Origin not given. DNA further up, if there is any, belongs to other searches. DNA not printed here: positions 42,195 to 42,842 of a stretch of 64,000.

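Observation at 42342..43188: Panacea-domain (SocA/PanA-like) two-gene module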

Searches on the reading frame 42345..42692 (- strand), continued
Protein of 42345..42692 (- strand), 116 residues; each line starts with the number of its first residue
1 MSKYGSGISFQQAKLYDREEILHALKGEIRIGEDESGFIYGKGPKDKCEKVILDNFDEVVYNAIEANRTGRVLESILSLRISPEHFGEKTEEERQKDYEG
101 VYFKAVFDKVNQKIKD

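Call 90: find_encoding_contigs(protein=P0262, flank=4000, max_places=2)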
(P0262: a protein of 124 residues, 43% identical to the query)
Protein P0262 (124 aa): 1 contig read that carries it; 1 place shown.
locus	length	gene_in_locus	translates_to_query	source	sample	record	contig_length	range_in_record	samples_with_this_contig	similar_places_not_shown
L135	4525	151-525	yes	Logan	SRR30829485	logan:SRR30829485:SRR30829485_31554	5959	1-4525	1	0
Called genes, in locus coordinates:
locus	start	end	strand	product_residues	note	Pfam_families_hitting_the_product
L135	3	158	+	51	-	?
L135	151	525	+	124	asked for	-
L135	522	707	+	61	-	-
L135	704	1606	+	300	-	-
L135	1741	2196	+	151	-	-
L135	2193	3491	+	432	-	-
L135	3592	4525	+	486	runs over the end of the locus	PF05133:SPP1_portal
